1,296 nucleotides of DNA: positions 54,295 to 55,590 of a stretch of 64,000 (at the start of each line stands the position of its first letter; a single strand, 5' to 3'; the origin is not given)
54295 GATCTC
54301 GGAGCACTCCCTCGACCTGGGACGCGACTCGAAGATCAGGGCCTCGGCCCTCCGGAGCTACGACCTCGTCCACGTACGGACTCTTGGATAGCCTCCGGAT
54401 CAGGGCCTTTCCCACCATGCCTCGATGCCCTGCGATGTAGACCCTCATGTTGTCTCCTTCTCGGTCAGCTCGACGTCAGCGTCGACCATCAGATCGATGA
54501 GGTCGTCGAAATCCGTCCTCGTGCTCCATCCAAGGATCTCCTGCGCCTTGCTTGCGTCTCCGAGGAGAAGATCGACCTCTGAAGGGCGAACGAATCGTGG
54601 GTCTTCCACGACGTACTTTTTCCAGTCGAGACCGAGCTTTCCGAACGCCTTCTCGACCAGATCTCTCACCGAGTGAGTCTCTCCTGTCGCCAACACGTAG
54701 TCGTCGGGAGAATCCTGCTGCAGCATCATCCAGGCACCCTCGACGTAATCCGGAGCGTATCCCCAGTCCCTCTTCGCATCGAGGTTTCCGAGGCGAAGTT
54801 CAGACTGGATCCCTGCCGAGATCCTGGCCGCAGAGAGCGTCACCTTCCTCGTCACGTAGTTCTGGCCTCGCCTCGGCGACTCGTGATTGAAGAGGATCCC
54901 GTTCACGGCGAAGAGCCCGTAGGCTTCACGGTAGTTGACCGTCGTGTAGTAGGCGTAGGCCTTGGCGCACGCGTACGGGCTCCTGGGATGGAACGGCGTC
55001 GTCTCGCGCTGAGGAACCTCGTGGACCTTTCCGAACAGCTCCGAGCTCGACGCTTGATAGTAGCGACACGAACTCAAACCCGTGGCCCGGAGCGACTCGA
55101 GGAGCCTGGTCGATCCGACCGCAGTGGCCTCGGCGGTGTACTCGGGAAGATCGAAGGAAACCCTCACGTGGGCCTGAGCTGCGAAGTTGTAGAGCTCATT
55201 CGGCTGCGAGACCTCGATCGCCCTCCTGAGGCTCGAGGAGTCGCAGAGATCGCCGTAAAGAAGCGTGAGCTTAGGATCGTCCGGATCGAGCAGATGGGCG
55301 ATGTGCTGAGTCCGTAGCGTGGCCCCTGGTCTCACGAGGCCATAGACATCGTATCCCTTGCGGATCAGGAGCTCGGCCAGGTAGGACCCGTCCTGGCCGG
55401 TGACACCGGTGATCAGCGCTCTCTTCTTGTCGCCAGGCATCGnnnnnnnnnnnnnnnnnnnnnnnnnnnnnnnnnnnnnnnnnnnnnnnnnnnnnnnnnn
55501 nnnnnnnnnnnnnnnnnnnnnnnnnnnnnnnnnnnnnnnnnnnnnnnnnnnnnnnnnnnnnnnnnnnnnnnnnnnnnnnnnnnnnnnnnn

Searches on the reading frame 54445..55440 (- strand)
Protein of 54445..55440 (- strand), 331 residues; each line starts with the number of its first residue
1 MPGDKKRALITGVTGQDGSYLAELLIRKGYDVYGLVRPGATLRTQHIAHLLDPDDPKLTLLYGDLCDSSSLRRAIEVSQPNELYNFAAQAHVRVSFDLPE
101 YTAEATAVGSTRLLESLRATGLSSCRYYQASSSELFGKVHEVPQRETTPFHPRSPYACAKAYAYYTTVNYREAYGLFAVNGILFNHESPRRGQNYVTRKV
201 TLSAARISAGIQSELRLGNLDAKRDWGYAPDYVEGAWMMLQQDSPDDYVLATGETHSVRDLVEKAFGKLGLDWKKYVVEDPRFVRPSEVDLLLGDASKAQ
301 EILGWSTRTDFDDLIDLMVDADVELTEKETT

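Call 56: search_protein_families(library=phrogs, proteins=[window:54445-55440:-], max_evalue=0.0001)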
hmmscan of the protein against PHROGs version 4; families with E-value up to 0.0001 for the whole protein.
window:54445-55440:- (331 aa): 1 family
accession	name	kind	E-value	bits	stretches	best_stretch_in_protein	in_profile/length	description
phrog_540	-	DNA, RNA and nucleotide metabolism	2.4e-73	248.7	1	4-321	291-593/715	nucleotide-sugar epimerase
